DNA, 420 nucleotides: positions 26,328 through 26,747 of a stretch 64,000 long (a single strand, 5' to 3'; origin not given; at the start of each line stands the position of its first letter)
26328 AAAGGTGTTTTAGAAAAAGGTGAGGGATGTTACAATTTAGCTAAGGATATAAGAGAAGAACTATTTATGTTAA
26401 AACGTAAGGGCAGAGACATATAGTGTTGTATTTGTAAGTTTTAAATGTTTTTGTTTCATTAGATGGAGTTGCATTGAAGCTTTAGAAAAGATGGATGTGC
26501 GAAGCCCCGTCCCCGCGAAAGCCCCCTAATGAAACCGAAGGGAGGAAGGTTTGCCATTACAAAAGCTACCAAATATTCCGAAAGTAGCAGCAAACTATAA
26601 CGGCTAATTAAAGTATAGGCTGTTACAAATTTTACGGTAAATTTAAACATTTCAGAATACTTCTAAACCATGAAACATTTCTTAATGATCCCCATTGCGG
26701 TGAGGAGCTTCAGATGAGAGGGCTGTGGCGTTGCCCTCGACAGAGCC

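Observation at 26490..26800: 300-bp non-coding island with GC-rich structured ends between convergent genes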

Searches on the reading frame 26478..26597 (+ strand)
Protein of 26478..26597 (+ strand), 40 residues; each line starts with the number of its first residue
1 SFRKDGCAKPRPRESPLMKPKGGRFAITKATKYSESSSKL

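Call 45: find_homologous_proteins(query=window:26478-26597:+, max_evalue=10)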
Query seq(40 aa): no candidate shares three 5-residue words with the query. No homologue found.

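Call 76: search_protein_representatives(protein=window:26478-26597:+)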
Query: 40 residues. Proteins with E-value up to 0.001 (for the whole library): 2; up to 1e-10: 0; up to 1e-30: 0. The best 2 are listed.
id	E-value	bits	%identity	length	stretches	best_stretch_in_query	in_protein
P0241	1.1e-07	46.6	43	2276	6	14-38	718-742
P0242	4.8e-04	35.5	67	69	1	7-39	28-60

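Call 79: find_encoding_contigs(protein=P0242, flank=5000, max_places=10)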
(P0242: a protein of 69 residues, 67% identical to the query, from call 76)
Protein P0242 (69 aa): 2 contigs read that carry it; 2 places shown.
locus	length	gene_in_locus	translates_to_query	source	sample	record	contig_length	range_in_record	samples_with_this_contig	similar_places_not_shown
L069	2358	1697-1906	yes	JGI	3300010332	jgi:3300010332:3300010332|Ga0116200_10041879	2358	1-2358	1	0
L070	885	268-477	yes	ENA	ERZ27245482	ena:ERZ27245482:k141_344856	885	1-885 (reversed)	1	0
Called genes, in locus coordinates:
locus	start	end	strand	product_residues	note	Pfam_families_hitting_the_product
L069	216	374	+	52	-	-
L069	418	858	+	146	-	PF12840:HTH_20 (weak), PF01022:HTH_5 (faint), PF01978:TrmB, PF12802:MarR_2 (weak), PF13412:HTH_24, PF09339:HTH_IclR (weak)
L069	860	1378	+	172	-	PF26425:PIN_halo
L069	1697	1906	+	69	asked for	-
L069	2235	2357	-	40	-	?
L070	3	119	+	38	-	?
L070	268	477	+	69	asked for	-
